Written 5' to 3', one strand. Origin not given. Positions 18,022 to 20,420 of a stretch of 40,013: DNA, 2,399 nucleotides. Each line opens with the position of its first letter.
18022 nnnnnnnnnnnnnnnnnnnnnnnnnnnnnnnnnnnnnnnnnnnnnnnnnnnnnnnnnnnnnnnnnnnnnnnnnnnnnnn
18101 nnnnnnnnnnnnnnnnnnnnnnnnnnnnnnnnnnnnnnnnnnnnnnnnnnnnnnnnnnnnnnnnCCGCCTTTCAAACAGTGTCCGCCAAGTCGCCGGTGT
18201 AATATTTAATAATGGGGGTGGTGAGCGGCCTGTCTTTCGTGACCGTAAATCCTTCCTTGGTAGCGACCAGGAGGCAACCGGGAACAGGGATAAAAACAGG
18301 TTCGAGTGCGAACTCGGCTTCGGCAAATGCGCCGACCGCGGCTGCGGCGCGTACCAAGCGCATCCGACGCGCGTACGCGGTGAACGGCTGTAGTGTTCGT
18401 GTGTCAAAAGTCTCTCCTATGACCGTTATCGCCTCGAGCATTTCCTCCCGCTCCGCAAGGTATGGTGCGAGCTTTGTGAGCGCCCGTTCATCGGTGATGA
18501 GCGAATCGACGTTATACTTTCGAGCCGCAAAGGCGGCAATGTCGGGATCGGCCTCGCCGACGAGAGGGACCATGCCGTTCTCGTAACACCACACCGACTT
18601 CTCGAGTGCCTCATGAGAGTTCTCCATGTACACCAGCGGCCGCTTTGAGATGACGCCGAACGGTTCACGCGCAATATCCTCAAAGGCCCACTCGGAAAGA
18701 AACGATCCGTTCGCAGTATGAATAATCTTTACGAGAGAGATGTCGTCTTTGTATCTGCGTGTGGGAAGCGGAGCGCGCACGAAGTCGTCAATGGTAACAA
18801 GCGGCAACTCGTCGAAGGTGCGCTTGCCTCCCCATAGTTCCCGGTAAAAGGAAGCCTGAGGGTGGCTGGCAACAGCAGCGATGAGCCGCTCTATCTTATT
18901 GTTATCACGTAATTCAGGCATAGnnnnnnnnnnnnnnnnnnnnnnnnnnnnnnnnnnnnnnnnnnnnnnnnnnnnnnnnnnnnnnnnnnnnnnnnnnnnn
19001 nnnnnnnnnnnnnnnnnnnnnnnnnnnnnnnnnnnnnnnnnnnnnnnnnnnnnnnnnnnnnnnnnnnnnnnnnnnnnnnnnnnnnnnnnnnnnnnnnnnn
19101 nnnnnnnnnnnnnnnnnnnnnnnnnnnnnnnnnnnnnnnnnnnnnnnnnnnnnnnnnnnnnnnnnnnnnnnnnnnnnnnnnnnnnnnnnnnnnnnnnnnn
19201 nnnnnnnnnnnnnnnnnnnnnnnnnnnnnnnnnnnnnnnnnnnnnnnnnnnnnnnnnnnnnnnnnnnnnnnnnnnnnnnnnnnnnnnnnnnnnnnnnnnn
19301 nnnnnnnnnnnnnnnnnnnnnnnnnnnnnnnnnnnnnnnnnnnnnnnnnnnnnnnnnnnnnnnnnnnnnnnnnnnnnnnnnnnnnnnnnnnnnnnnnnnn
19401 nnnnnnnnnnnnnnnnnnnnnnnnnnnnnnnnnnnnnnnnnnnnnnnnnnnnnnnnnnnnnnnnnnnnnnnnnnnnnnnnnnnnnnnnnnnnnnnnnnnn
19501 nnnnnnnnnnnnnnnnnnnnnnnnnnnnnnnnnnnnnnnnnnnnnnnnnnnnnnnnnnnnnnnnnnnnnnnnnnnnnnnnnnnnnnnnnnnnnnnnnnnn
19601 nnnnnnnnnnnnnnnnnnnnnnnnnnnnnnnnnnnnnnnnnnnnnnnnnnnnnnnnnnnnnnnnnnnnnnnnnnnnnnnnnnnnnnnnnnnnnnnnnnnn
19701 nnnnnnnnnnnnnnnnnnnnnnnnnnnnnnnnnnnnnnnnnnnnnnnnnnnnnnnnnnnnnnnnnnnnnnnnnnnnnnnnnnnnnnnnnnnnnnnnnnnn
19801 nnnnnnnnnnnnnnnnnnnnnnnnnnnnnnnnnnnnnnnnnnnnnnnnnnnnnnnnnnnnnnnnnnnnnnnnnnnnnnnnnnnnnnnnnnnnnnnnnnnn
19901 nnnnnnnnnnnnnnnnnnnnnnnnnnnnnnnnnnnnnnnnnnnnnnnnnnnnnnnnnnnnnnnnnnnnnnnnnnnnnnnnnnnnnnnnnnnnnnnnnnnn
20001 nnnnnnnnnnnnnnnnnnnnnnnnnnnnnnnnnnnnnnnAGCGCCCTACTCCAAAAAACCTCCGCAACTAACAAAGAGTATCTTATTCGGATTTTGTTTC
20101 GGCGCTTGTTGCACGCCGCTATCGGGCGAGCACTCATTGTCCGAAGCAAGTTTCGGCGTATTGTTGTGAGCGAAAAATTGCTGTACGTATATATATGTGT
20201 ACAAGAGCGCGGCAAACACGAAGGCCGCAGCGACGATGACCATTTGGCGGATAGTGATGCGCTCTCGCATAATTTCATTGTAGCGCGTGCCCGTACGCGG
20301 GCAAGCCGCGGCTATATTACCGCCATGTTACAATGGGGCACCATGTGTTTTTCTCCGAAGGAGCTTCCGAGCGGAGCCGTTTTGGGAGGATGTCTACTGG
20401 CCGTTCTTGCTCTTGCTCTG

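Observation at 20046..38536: Four small membrane-anchored peptides share an invariant C-terminal [FY][VI]SCGGF tail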

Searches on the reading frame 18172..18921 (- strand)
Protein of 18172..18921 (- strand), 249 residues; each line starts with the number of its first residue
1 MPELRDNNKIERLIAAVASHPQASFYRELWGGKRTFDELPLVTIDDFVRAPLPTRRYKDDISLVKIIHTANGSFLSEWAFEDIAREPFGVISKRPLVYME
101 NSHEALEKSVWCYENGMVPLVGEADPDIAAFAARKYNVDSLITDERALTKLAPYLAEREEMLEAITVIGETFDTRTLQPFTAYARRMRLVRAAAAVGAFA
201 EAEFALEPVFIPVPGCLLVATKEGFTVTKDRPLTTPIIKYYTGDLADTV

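Call 3: search_protein_families(library=pfam, proteins=[window:18172-18921:-])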
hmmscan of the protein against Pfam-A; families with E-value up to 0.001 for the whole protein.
window:18172-18921:- (249 aa): 0 families

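Call 14: search_protein_families(library=ncbifam, max_evalue=0.01, proteins=[window:18172-18921:-])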
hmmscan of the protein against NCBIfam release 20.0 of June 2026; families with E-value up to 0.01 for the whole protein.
window:18172-18921:- (249 aa): 0 families

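Call 16: search_solved_structures(query=window:18172-18921:-, max_evalue=1)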
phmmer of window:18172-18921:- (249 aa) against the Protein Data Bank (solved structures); distinct sequences matched with E-value up to 1: 0.

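Call 28: find_homologous_proteins(query=window:18172-18921:-, max_evalue=0.00001)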
Query window:18172-18921:- (249 aa): 12 proteins with E <= 0.00001 among 1469 candidates.
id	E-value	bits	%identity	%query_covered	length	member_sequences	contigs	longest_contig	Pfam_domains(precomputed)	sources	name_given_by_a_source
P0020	1.3e-161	554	100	100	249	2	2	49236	-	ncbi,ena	-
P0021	9.2e-73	263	50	94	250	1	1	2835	-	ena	-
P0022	1.3e-72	263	52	95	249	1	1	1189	-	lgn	-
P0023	4.6e-72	261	51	94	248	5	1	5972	-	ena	-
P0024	5.4e-72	261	53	94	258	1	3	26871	-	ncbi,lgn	-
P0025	1.6e-71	259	52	94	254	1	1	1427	-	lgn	-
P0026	4.6e-69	251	50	95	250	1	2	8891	-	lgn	-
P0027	4.5e-66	241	49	95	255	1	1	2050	-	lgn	-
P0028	1.8e-65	239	50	92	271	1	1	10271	-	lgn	-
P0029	1.3e-57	213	53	79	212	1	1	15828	-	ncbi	-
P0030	1.7e-55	206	44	94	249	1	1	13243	-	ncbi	-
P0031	1.8e-40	157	37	96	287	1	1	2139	-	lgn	-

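Call 45: search_protein_families(library=pfam, max_evalue=10, proteins=[window:18172-18921:-])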
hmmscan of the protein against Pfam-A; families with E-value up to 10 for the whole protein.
window:18172-18921:- (249 aa): 0 families

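Call 49: search_solved_structures(query=A3, max_evalue=10)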
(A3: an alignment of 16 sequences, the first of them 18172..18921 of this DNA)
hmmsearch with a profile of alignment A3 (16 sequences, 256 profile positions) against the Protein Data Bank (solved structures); distinct sequences matched with E-value up to 10: 1.
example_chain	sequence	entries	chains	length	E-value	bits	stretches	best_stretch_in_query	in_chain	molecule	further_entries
5cjq_B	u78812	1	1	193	0.039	16.5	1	89-125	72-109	Designed influenza hemagglutinin stem #4900, HA2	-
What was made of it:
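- Tried and rejected: Identity of B. Pfam, NCBIfam and PDB give nothing (calls 3, 14, 16, 49).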

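Call 71: search_protein_families(library=padloc, max_evalue=0.01, proteins=[window:18172-18921:-])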
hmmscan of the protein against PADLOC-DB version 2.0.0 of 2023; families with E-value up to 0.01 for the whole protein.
window:18172-18921:- (249 aa): 0 families

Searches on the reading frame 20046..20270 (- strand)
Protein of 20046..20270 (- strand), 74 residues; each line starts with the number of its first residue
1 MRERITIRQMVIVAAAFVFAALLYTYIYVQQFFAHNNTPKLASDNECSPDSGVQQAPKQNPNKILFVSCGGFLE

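Call 7: find_encoding_contigs(protein=window:20046-20270:-, flank=10000)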
Protein window:20046-20270:- (74 aa): no gene with exactly this product is on record in the collection.

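Call 8: find_homologous_proteins(query=A1, max_evalue=10)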
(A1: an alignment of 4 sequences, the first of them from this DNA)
Query A1 (4 sequences) (74 aa, profile of the alignment): 19 proteins with E <= 10 among 128 candidates.
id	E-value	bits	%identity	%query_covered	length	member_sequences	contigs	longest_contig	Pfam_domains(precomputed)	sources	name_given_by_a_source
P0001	6.1e-30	121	27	91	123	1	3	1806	-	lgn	-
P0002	4.1e-16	77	59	23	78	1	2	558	-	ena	-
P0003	4.5e-15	74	69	100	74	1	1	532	-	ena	-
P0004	2.2e-12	65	60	20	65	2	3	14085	-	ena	-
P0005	1.1e-10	60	43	95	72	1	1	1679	-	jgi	jgi:hypothetical protein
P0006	2.6e-9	55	42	95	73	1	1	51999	-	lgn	-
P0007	9.9e-9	53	47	95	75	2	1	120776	-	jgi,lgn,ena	-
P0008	1.0e-8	53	40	70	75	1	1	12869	-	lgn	-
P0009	8.1e-8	50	37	92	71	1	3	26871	-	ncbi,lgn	-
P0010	8.7e-7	47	42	95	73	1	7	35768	-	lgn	-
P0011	9.8e-6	44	37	95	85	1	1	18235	-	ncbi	-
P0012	1.4e-4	40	53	23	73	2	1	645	-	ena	-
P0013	3.2e-4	39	39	95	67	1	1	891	-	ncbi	-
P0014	5.1e-4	38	46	32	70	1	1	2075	-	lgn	-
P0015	9.5e-4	37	38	92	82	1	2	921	-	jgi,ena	jgi:hypothetical protein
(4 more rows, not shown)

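Call 11: find_encoding_contigs(protein=P0007, flank=10000, max_places=3)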
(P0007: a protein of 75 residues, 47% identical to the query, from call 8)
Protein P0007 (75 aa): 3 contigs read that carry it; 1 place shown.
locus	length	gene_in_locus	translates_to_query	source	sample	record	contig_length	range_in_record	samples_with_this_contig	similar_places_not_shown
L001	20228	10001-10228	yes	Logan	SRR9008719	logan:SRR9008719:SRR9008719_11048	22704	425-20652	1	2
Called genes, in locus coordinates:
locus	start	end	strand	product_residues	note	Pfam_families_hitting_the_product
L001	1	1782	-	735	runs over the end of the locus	?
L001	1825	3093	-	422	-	-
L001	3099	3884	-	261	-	-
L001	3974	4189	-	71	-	-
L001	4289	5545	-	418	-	-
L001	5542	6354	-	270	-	-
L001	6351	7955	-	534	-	-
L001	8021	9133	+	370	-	-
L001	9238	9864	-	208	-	PF14518:Haem_oxygenas_2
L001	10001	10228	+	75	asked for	-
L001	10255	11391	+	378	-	-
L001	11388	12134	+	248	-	-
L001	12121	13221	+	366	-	-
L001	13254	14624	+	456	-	-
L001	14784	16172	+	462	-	PF00202:Aminotran_3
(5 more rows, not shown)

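Call 12: find_encoding_contigs(protein=P0009, flank=10000, max_places=3)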
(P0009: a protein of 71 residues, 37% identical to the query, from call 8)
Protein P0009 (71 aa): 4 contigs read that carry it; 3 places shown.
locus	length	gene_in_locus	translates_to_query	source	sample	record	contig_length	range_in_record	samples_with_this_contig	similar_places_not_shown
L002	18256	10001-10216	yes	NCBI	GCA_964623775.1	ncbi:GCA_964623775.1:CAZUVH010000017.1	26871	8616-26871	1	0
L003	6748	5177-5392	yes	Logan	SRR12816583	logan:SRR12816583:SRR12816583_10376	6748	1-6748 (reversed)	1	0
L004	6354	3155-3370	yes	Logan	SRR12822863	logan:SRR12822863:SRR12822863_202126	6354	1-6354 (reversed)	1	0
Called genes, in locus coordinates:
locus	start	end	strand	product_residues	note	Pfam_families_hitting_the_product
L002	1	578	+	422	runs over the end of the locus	-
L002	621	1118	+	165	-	-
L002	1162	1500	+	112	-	-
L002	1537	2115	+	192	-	-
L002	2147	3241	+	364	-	-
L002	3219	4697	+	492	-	-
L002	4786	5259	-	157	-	-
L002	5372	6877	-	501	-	-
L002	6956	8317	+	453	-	-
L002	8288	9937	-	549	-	-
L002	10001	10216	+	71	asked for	-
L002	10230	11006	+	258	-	-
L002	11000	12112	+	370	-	PF00501:AMP-binding (weak)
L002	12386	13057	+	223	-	PF01797:Y1_Tnp (weak)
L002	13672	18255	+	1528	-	?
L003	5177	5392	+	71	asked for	-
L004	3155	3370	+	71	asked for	-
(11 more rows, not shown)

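Call 14: search_protein_families(library=ncbifam, max_evalue=0.01, proteins=[window:20046-20270:-])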
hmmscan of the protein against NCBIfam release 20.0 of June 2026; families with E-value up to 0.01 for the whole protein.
window:20046-20270:- (74 aa): 0 families

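Call 18: find_related_loci(query=A2, collection=genome_contigs, flank=10000)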
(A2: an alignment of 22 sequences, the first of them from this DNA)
Query A2 (74 aa) in genome_contigs; peptide patterns used: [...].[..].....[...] (x = any residue, [..] = any of these).
75 stretches matched a pattern; 13 encode a relative of the query (tblastn E <= 1e-3); 13 distinct loci.
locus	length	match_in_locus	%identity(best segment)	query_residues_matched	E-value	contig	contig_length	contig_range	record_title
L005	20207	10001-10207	42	5-74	3e-13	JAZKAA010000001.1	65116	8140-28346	MAG: Patescibacteria group bacterium isolate ADI_H3L2_1_122_18_3-bin002_1 ADIH3L21_B002_1_000000000001, whole genome sho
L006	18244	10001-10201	37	7-74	3e-10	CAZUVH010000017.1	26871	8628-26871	MAG TPA_asm: uncultured Candidatus Saccharibacteria bacterium isolate SRP287051_co2_176 genome assembly, contig: NODE_36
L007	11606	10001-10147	41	26-74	4e-9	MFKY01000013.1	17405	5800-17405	MAG: Candidatus Kaiserbacteria bacterium RIFCSPHIGHO2_01_FULL_55_37 rifcsphigho2_01_scaffold_15885, whole genome shotgun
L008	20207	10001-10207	33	8-74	5e-9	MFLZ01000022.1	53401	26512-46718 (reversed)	MAG: Candidatus Kaiserbacteria bacterium RIFCSPLOWO2_01_FULL_54_13 rifcsplowo2_01_scaffold_2338, whole genome shotgun se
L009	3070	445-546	54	40-74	2e-8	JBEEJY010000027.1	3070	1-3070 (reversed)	MAG: Candidatus Parcubacteria bacterium isolate cobbmillcreek_2019_sw_WHONDRS-S19S_0090_B_bin.4 scaffold_1040905, whole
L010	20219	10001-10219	33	1-74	6e-8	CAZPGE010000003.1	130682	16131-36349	MAG TPA_asm: uncultured Candidatus Saccharibacteria bacterium isolate ERP113451_co1_69 genome assembly, contig: NODE_53_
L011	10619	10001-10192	33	1-73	2e-7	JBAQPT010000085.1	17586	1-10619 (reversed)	MAG: Minisyncoccia bacterium isolate MFD03286_ilm_asm_bin13 k127_102745, whole genome shotgun sequence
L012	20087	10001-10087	57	45-74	3e-7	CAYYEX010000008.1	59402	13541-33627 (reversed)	MAG TPA_asm: uncultured Candidatus Saccharibacteria bacterium isolate ERP113451_co1_280 genome assembly, contig: NODE_37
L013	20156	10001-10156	41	20-74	3e-6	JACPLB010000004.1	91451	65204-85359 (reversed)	MAG: Candidatus Kaiserbacteria bacterium isolate NC_groundwater_510_Ag_S-0.1um_48_15 S35_SO-1_scaffold_37270, whole geno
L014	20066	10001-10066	64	54-74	2e-5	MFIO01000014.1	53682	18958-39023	MAG: Candidatus Giovannonibacteria bacterium RIFCSPLOWO2_12_FULL_43_11c rifcsplowo2_12_scaffold_2530, whole genome shotg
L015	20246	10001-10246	30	12-74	2e-5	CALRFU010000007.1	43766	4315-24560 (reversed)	MAG: Candidatus Nomurabacteria bacterium isolate TH-08apr19-232 genome assembly, contig: TH-08apr19-C2041, whole genome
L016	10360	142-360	36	11-73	7e-5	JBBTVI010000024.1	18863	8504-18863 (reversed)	MAG: Patescibacteria group bacterium isolate H51-bin228_1 H51_bin228_1_000000000024, whole genome shotgun sequence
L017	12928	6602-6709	39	39-74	8e-5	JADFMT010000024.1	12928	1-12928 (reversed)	MAG: Patescibacteria group bacterium isolate B5T1B11 B5T1B11_NODE791, whole genome shotgun sequence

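Call 40: search_protein_representatives(alignment_id=A2)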
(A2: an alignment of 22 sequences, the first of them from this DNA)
Query: 22 sequences, 71 profile positions. Proteins with E-value up to 0.001 (for the whole library): 207; up to 1e-10: 58; up to 1e-30: 0. The best 150 are listed.
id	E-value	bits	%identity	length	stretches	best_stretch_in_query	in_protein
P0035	1.3e-19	86.5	-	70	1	3-71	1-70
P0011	5.3e-19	84.5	-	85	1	3-71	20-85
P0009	5.6e-19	84.5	-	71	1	2-71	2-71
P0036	7.7e-18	80.8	-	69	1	3-71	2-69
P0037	8.0e-18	80.8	-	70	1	4-71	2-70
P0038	1.1e-17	80.4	-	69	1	3-71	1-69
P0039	1.3e-17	80.1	-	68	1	3-71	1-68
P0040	1.9e-17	79.6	-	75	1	3-71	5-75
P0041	4.9e-17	78.3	-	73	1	4-71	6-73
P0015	7.5e-17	77.7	-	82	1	3-71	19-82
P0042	2.3e-16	76.1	-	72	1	3-71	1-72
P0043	6.5e-16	74.6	-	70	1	4-71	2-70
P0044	9.5e-16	74.1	-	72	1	4-71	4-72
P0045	1.4e-15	73.5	-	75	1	3-71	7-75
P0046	2.4e-15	72.8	-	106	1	2-71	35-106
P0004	9.0e-10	55.0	-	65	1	9-70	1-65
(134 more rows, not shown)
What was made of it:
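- At least 207 clusters, 58 of them at E<=1e-10 (call 40). At least 207 clusters (call 40).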

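Call 45: search_protein_families(library=pfam, max_evalue=10, proteins=[window:20046-20270:-])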
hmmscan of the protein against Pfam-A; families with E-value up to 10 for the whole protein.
window:20046-20270:- (74 aa): 1 family
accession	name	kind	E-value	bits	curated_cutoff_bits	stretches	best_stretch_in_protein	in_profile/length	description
PF12666.12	PrgI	-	0.051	14.6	27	1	5-29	17-41/91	PrgI family protein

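Call 59: predict_structure(alignment_id=A6)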
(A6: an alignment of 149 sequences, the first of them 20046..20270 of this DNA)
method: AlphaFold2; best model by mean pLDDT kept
length: 74 residues; sequences in the alignment: 149
mean_pLDDT: 71.0   pTM: 0.39
mean pLDDT of the five models: 71.0, 70.1, 67.6, 66.4, 66.3
residues with pLDDT >= 90: 19; 70-90: 14; 50-70: 34; < 50: 7
segments of 3 or more residues with pLDDT < 50: 49-54
pLDDT, mean of each block of 10 residues (from residue 1): 81 96 94 66 51 53 60 61
secondary structure, 60 per line:
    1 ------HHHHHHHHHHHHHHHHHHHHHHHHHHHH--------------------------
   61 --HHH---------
elements in order: H7-34
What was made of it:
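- On DltX acyl-shuttle microproteins: One confident helix is predicted (call 59).
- On Ubiquitin-like and sulfur-carrier proteins (ThiS/MoaD, Pup, UBact): No fold is predicted for the tail (call 59).
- Checked: AlphaFold models C1 with a helix at residues 7-34 at pLDDT above 90 (call 59).
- It is unstructured on its own, with pLDDT 50-60 in a 149-sequence alignment (call 59).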

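Call 61: find_encoding_contigs(protein=P0003, flank=3000, max_places=2)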
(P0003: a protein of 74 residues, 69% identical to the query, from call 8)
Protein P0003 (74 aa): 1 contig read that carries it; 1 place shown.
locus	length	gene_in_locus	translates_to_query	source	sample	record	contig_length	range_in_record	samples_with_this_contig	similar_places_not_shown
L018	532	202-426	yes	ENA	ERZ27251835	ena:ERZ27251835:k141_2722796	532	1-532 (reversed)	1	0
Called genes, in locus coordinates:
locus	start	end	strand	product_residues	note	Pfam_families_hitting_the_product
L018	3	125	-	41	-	?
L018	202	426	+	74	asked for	-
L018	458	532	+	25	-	?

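Call 62: find_encoding_contigs(protein=P0004, flank=10000, max_places=2)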
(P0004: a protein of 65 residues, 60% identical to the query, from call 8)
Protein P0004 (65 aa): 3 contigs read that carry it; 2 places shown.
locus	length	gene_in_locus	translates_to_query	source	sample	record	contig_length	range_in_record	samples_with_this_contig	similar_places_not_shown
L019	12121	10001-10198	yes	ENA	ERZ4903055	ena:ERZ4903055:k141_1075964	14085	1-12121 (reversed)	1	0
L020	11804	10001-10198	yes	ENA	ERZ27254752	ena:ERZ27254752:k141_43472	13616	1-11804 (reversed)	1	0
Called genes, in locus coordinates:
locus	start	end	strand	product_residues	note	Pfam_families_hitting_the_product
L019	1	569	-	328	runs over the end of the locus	PF09084:NMT1 (weak), PF12974:Phosphonate-bd (faint)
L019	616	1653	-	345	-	PF03480:DctP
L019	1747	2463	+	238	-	-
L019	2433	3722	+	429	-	PF00501:AMP-binding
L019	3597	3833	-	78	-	-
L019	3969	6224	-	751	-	PF01564:Spermine_synth (weak)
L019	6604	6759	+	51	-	-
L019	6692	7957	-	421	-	-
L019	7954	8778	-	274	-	-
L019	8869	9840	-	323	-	PF03401:TctC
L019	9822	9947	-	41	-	-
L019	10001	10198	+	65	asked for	-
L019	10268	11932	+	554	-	-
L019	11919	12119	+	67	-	?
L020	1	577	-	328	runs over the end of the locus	PF09084:NMT1 (weak), PF12974:Phosphonate-bd (faint)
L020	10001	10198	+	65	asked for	-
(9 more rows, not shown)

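Call 71: search_protein_families(library=padloc, max_evalue=0.01, proteins=[window:20046-20270:-])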
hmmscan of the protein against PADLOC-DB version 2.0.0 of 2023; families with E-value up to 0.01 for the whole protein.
window:20046-20270:- (74 aa): 0 families

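Call 72: search_protein_families(library=ncbifam, max_evalue=1, alignment_id=A2)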
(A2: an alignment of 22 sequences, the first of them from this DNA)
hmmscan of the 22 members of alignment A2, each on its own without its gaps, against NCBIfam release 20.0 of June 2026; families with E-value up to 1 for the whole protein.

A. member 1, seq(74 aa): 0 families

B. families by the number of members that match (of 22 scanned): 8 families
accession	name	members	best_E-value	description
NF009317.0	PRK12674.2-1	1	0.019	Na+/H+ antiporter subunit G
NF004983.0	PRK06366.1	1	0.027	acetyl-CoA C-acetyltransferase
NF006276.0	PRK08444.1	1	0.044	aminofutalosine synthase MqnE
NF050101.1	SepX_GlpR_4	1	0.049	divisome protein SepX/GlpR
NF011758.0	PRK15211.1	1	0.061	fimbrial chaperone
NF038142.1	exosort_XrtW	1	0.12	exosortase W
TIGR04412.1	T2SS_GspM_XcpZ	1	0.13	type II secretion system protein GspM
TIGR02596.1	TIGR02596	1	0.18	Verru_Chthon cassette protein D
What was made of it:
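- On C-terminal sorting signals (LPXTG, PEP-CTERM, GlyGly-CTERM): One weak XrtW hit to a single member at E 0.12 is noise (call 72).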

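Call 78: find_related_loci(query=A6, collection=metagenome_contigs, flank=8000)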
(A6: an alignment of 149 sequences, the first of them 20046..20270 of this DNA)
Query A6 (74 aa) in metagenome_contigs; peptide patterns used: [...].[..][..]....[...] (x = any residue, [..] = any of these).
199 stretches matched a pattern; 21 encode a relative of the query (tblastn E <= 1e-3); 21 distinct loci.
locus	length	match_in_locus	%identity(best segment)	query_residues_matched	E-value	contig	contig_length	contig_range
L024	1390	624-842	59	1-74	3e-21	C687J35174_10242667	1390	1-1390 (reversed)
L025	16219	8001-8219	47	5-74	6e-21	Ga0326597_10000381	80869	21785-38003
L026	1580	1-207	57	5-74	5e-18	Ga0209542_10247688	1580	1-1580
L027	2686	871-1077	40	5-74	4e-15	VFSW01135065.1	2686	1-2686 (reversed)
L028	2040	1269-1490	36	1-74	7e-12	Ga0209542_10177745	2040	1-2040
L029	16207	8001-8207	36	3-74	7e-11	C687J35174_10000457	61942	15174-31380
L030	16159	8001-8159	44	22-74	1e-10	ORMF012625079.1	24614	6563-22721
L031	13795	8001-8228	36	2-73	7e-10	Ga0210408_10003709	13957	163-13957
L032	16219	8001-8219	34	1-74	1e-9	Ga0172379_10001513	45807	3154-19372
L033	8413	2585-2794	38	4-74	2e-9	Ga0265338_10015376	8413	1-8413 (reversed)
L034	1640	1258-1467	32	1-73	2e-9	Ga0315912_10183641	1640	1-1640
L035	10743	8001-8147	41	26-74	3e-9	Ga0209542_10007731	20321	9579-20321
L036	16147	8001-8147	41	26-74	3e-9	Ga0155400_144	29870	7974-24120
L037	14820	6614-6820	33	8-74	5e-9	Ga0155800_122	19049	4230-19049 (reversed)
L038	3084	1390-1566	34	18-74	1e-8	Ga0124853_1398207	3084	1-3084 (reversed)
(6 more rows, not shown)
